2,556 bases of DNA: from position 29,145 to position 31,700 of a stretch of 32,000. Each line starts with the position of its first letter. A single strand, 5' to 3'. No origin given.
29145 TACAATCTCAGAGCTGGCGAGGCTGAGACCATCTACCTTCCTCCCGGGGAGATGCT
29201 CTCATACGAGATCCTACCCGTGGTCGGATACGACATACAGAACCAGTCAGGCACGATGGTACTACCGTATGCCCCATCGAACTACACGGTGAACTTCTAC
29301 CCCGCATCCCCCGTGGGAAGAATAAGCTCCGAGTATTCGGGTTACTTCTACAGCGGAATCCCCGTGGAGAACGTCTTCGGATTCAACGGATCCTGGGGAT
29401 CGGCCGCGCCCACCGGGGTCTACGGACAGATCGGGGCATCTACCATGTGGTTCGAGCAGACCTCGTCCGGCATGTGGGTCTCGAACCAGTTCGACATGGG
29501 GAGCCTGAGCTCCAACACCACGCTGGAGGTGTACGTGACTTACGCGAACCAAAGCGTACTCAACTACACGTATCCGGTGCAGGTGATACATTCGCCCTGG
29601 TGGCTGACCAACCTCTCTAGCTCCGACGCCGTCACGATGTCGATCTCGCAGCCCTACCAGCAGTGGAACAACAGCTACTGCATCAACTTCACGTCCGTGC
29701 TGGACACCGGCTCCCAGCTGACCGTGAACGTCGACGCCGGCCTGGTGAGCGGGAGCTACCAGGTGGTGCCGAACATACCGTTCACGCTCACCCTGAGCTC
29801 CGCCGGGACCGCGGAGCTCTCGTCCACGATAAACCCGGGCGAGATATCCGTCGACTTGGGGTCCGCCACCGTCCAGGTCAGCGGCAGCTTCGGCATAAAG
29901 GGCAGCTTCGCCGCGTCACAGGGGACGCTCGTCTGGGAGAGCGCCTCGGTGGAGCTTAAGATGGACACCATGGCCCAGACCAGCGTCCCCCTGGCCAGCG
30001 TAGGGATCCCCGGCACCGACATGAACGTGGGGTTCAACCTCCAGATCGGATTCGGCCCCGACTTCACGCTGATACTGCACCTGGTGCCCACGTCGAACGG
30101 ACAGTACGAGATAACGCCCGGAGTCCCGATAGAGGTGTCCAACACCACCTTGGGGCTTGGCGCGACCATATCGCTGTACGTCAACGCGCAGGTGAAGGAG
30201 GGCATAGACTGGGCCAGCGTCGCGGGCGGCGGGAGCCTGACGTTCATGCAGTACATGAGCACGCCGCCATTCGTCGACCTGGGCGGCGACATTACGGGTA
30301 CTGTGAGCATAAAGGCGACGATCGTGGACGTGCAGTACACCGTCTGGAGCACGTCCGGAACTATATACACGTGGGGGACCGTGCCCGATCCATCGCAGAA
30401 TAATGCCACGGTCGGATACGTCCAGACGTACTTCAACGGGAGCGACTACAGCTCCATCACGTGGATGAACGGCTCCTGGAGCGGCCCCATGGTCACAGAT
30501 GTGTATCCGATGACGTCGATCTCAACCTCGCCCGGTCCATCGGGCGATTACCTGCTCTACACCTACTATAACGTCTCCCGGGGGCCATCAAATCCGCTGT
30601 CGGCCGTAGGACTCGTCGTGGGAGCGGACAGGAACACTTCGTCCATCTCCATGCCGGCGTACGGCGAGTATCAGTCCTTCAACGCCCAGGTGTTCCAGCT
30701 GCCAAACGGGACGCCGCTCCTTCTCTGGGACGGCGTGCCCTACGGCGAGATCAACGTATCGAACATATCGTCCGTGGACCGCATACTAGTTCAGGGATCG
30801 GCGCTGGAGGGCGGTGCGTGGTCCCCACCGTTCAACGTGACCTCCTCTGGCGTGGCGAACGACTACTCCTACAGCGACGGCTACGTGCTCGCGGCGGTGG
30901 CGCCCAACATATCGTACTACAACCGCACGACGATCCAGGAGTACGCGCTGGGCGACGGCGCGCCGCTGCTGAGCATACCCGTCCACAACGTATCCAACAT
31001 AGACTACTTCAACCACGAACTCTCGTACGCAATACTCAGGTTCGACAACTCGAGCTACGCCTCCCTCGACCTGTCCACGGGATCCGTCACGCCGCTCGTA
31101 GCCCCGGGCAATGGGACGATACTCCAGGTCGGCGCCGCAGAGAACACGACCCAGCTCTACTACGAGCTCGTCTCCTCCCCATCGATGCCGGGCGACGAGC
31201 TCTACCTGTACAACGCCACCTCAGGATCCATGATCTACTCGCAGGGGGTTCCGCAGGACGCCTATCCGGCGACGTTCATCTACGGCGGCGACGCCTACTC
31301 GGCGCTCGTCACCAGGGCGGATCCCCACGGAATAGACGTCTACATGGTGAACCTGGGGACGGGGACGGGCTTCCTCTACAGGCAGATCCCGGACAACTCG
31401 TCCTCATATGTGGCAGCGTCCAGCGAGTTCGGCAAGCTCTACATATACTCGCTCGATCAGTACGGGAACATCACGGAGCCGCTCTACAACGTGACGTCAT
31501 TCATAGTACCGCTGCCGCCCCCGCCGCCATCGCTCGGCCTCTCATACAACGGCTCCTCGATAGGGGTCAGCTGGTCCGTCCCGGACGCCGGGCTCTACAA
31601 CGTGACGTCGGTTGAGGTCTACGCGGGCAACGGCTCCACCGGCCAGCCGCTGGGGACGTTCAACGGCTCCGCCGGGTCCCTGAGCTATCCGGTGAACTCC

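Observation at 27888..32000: Largest ORF in the window is missing from the ORF track: a >1370-codon, sequon-saturated secreted protein running off the right edge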

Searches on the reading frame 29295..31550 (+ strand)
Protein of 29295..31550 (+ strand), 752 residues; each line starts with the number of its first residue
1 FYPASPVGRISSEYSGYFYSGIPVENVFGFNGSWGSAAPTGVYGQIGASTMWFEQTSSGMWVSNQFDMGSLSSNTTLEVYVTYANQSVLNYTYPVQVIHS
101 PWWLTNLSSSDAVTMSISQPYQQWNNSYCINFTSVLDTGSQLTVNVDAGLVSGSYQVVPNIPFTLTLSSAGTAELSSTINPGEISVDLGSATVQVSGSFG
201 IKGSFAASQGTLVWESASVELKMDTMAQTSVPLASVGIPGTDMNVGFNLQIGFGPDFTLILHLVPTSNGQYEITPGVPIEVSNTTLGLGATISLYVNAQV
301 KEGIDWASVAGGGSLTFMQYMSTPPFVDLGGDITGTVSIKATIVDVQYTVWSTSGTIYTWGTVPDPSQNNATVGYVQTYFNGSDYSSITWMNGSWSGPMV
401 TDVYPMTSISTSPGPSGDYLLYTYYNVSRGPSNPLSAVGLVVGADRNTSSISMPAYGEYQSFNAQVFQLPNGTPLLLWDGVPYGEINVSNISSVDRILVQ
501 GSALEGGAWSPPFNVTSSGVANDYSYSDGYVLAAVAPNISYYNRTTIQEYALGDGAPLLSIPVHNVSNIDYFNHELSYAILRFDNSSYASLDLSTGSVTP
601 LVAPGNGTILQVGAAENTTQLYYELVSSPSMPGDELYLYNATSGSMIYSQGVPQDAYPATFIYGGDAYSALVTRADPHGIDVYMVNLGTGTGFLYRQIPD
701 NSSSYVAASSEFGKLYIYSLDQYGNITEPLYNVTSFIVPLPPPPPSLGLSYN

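Call 31: search_protein_representatives(protein=window:29295-31550:+)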
Query: 752 residues. Proteins with E-value up to 0.001 (for the whole library): 81; up to 1e-10: 75; up to 1e-30: 41. The best 81 are listed.
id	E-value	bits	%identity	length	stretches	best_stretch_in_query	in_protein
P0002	0.0e+00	1342.7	81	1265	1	1-751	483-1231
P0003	0.0e+00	1226.6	76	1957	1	1-752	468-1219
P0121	3.6e-195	666.9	47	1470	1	1-752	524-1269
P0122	2.3e-72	260.9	31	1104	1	10-742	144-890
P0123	1.6e-71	258.1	31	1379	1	10-735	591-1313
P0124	7.4e-71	255.9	30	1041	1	8-739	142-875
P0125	1.2e-67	245.3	32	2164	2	10-742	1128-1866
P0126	2.6e-66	240.8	31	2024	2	9-740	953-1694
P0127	1.9e-64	234.7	30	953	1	3-735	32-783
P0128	1.2e-63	232.0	29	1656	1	12-746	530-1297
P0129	3.7e-63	230.4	29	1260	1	10-739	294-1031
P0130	4.0e-61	223.7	31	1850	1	9-737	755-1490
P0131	3.1e-60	220.7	29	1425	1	8-733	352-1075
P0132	3.8e-60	220.4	29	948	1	8-751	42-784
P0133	1.3e-53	198.8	29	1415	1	11-741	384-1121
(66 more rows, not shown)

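Call 32: find_homologous_proteins(query=window:29295-31550:+, max_evalue=0.00001)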
Query window:29295-31550:+ (752 aa): 3 proteins with E <= 0.00001 among 8000 candidates.
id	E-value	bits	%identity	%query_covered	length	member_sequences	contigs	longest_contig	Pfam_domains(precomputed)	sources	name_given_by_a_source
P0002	0.0e+0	1343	81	98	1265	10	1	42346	-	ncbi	ncbi:MAG: hypothetical protein ACP5L2_05695, partial [Conexivisphaera sp.]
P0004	1.5e-202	693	87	48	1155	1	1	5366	-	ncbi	ncbi:MAG: hypothetical protein ACP5RJ_07430 [Conexivisphaera sp.]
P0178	1.8e-17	81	54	13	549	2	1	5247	-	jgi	jgi:hypothetical protein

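Call 44: predict_structure(alignment_id=A3)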
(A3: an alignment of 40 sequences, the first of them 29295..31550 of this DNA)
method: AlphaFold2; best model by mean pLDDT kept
length: 752 residues; sequences in the alignment: 40
mean_pLDDT: 80.9   pTM: 0.54
mean pLDDT of the five models: 80.9, 78.5, 78.2, 77.4, 75.0
residues with pLDDT >= 90: 279; 70-90: 319; 50-70: 115; < 50: 39
segments of 3 or more residues with pLDDT < 50: 145-152, 323-326, 366-379
pLDDT, mean of each block of 10 residues (from residue 1): 79 94 94 90 92 92 95 90 92 92 84 90 91 80 47 53 89 80 66 73 73 78 78 73 71 79 69 71 73 77 60 79 54 79 68 76 44 39 68 89 78 92 78 79 91 88 90 92 68 80 90 91 93 88 87 87 89 96 86 95 84 92 86 88 93 87 87 83 91 90 86 91 66 91 61 51
secondary structure, 60 per line:
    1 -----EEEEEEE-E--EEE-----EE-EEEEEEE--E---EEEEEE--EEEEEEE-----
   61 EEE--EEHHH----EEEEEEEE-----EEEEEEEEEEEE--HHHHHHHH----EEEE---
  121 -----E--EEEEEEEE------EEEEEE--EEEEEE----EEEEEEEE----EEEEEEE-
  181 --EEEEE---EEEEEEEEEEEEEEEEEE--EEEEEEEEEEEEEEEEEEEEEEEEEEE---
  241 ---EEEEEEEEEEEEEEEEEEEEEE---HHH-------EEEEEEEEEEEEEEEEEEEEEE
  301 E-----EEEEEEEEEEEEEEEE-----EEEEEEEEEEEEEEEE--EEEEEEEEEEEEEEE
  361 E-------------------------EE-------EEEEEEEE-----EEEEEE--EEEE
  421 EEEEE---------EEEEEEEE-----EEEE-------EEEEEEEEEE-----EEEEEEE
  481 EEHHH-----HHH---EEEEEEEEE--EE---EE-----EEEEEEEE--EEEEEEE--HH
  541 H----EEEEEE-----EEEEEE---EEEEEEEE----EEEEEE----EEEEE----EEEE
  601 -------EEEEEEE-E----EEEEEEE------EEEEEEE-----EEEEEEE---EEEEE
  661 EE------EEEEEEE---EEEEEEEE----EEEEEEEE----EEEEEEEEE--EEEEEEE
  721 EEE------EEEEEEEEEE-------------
elements in order (helices of 4 or more, strands of 3 or more residues): E6-12 E17-19 E28-34 E41-46 E49-55 E61-63 E75-82 E88-99 H102-109 E114-117 E129-136 E143-148 E151-156 E161-168 E173-179 E183-187 E191-208 E211-237 E244-265 E279-301 E307-322 E328-343 E346-361 E396-403 E409-414 E417-425 E435-442 E448-451 E459-468 E474-482 E497-505 E520-527 E530-536 E546-551 E557-562 E566-573 E578-583 E588-592 E597-600 E608-614 E621-627 E634-640 E646-652 E656-662 E669-675 E679-686 E691-698 E703-711 E714-723 E730-739

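Call 47: fold_search(model_id=the predicted structure, library=pdb)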
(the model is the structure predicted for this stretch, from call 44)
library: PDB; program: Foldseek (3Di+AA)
matches with E <= 10: 1223; with E <= 0.001: 395
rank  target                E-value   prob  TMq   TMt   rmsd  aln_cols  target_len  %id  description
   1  7ung_e                9.0e-09  1.00  0.28  0.34  24.1       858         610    8  48-nm repeat of the human respiratory doublet microtubule (released 2022-10-05)
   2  4nsx                  6.1e-08  1.00  0.23  0.26  25.6       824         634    8  Crystal Structure of the Utp21 tandem WD Domain (released 2014-02-19)
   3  3mks_D                6.4e-08  1.00  0.27  0.42   8.9       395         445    9  Crystal Structure of yeast Cdc4/Skp1 in complex with an allosteric inhibitor SCF-I2 (released 2010-07-21)
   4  9n77_LT               6.4e-08  1.00  0.28  0.25  25.2       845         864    9  SSU processome maturation and disassembly, State K (released 2025-11-05)
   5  3v7d_B                1.0e-07  1.00  0.28  0.43   8.8       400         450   10  Crystal Structure of ScSkp1-ScCdc4-pSic1 peptide complex (released 2012-05-02)
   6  7mq8_LT               1.0e-07  1.00  0.21  0.19  25.2       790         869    9  Cryo-EM structure of the human SSU processome, state pre-A1 (released 2021-09-22)
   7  5m2n                  1.1e-07  1.00  0.28  0.30  24.6       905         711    8  Crystal Structure of Elongator subunit Elp2 (released 2016-12-28)
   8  9n6z_LT               1.1e-07  1.00  0.25  0.23  25.7       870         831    9  SSU processome maturation and disassembly, State D (released 2025-11-05)
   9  9d5n_CH               1.1e-07  1.00  0.26  0.32  24.3       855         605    9  48-nm doublet microtubule from Trichomonas vaginalis strain G3 (released 2025-05-14)
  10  7mqa_LT               1.2e-07  1.00  0.26  0.24  22.9       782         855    7  Cryo-EM structure of the human SSU processome, state post-A1 (released 2021-09-22)
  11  5wlc_LT               1.2e-07  1.00  0.26  0.23  26.0       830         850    9  The complete structure of the small subunit processome (released 2017-09-27)
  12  6gxs_A                1.5e-07  1.00  0.29  0.53   8.7       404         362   12  Crystal structure of CV39L lectin from Chromobacterium violaceum at 1.8 A resolution (released 2019-12-04)
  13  6zqd_UU               1.8e-07  1.00  0.25  0.22  26.5       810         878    9  Cryo-EM structure of the 90S pre-ribosome from Saccharomyces cerevisiae, state Post-A1 (released 2020-09-23)
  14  8snb_4B               2.0e-07  1.00  0.26  0.30  21.6       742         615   10  atomic model of sea urchin sperm doublet microtubule (48-nm periodicity) (released 2023-06-28)
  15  9n73_LT               2.0e-07  1.00  0.26  0.23  26.6       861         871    9  SSU processome maturation and disassembly, State G (released 2025-10-29)
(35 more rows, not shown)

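Call 65: list_cluster_members(proteins=[P0121, P0122, P0123, P0124, P0125, P0126, P0127, P0128, P0130, P0131])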
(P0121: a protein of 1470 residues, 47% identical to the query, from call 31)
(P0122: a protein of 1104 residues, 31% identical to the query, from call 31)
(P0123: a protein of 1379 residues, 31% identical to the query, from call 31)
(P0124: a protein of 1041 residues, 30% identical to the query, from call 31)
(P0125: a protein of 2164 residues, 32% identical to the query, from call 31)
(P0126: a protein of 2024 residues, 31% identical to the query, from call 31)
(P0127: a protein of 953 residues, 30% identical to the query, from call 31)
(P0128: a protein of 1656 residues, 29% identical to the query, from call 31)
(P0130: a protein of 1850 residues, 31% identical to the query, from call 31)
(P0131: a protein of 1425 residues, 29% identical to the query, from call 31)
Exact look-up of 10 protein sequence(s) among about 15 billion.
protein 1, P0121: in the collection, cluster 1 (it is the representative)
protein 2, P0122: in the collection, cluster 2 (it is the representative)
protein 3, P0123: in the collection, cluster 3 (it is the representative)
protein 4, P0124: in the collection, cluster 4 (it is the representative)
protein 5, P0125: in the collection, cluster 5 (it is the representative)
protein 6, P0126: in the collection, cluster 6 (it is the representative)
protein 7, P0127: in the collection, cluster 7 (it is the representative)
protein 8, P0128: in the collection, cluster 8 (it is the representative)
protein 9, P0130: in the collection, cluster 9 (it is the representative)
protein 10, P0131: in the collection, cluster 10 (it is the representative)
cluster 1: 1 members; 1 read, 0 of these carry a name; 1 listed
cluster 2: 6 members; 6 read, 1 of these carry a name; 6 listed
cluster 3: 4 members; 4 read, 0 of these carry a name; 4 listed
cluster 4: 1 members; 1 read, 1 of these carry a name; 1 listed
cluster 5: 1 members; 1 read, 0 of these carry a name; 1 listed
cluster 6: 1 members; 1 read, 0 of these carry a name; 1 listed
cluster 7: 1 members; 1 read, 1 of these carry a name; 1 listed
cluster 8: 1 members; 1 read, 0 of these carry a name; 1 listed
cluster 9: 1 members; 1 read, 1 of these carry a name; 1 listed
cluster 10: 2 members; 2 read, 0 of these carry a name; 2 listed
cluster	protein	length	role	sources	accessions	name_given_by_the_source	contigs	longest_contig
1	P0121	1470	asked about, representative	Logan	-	-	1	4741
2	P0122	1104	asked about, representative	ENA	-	-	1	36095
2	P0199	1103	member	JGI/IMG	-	plastocyanin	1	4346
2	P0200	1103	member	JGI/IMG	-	-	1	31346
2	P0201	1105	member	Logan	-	-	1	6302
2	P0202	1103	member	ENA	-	-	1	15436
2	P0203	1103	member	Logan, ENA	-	-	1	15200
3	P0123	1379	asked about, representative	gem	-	-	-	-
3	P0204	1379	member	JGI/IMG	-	-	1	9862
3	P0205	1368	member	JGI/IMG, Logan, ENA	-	-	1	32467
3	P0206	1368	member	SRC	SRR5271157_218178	-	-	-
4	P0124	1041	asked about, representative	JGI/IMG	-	hypothetical protein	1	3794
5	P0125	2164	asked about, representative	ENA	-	-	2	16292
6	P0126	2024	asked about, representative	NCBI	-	-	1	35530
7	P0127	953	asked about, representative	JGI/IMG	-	hypothetical protein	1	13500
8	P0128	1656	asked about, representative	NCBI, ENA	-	-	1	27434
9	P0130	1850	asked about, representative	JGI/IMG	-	hypothetical protein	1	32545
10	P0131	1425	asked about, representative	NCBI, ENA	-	-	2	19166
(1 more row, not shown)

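Call 68: search_protein_families(library=pfam, proteins=[P0122, P0123, P0125, P0126, P0130, P0127], max_evalue=0.0001)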
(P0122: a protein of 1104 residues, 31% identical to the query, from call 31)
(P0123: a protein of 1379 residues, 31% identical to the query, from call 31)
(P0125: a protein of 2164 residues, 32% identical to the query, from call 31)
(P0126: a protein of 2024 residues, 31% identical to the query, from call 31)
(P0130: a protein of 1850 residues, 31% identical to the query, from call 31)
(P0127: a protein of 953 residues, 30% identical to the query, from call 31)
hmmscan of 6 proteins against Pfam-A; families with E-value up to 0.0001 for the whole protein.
P0122 (1104 aa): 0 families

P0123 (1379 aa): 8 families
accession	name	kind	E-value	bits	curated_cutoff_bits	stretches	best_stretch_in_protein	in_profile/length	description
PF13927.12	Ig_3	-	8.3e-17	61.9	30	0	154-217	1-74/78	Immunoglobulin domain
PF06832.18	BiPBP_C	-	1.3e-12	47.8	26.8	0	158-227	16-84/90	Penicillin-Binding Protein C-terminus Family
PF00801.26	PKD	-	1.2e-08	35.2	23.5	0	506-584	2-80/80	PKD domain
PF16820.11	PKD_3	-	2.4e-08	34.1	26.3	0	506-565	6-62/68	PKD-like domain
PF00404.24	Dockerin_1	-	1.1e-06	29.1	22.9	1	1320-1370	1-52/57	Dockerin type I domain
PF07679.22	I-set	-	1.4e-06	28.7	23.7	0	422-461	4-42/90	Immunoglobulin I-set domain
PF18911.6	PKD_4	-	2.4e-05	24.7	27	0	502-584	2-83/85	PKD domain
PF14274.12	BT_3044-like_C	-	9.7e-05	23.1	23.1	0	286-351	34-99/141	BT_3044-like, C-terminal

P0125 (2164 aa): 4 families
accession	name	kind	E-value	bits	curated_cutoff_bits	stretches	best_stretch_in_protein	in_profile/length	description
PF18911.6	PKD_4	-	6.2e-33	113.1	27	2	892-956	11-77/85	PKD domain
PF00801.26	PKD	-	1.5e-19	70.2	23.5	2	889-958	5-76/80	PKD domain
PF13620.12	CarboxypepD_reg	-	5.1e-09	36.8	32.3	1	637-713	6-81/82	Carboxypeptidase regulatory-like domain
PF13715.12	CarbopepD_reg_2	-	6.7e-07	29.7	32.2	1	640-715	8-78/88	CarboxypepD_reg-like domain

P0126 (2024 aa): 0 families

P0130 (1850 aa): 4 families
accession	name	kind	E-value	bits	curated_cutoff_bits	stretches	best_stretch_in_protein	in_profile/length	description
PF02369.22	Big_1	-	8.7e-12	45.4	34.9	1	193-282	3-92/93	Bacterial Ig-like domain (group 1)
PF16640.11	Big_3_5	-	4.4e-09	37.2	35.5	1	661-747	2-88/88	Bacterial Ig-like domain (group 3)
PF09134.16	Invasin_D3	-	6.6e-09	36.6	33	1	188-280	1-93/98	Invasin, domain 3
PF18998.6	Flg_new_2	-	9.5e-09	35.6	23.6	1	495-568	5-72/73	Divergent InlB B-repeat domain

P0127 (953 aa): 1 family
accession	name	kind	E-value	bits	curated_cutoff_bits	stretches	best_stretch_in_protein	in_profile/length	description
PF00404.24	Dockerin_1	-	3.3e-11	43.7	22.9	1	894-943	1-51/57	Dockerin type I domain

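Call 89: search_solved_structures(query=A3, max_evalue=1)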
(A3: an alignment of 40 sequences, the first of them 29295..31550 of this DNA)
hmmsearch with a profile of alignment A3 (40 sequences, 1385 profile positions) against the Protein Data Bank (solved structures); distinct sequences matched with E-value up to 1: 6.
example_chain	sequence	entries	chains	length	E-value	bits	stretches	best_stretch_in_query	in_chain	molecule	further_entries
7suk_LR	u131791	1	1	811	0.00059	21.1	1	952-1058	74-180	U3 small nucleolar RNA-associated protein 13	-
5wyj_BC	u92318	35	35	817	0.0006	21.1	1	952-1058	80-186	U3 small nucleolar RNA-associated protein 13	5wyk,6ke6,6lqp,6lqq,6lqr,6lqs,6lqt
9kvu_A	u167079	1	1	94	0.019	16.1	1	1156-1227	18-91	bacterial immunoglobulin domain B1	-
7y6e_A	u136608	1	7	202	0.019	16.1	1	1129-1226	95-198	Dscam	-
8pjw_A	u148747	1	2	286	0.29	12.2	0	909-925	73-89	SAKe6FE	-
7q58_A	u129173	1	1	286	0.54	11.3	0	908-923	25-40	SAKe6BR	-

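Call 98: find_homologous_proteins(query=A6, max_evalue=1e-10)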
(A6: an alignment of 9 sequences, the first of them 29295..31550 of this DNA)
Query A6 (9 sequences) (752 aa, profile of the alignment): 4 proteins with E <= 1e-10 among 8000 candidates.
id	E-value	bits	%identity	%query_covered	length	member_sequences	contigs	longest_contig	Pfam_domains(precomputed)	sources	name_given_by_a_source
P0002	7.8e-248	843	81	98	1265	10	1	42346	-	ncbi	ncbi:MAG: hypothetical protein ACP5L2_05695, partial [Conexivisphaera sp.]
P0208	1.7e-174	600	25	96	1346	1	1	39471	PF13418.13,PF24681.2,PF13415.13,PF24981.2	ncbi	-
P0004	1.3e-123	432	87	48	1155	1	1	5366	-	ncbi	ncbi:MAG: hypothetical protein ACP5RJ_07430 [Conexivisphaera sp.]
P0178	8.8e-21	92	54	13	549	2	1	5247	-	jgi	jgi:hypothetical protein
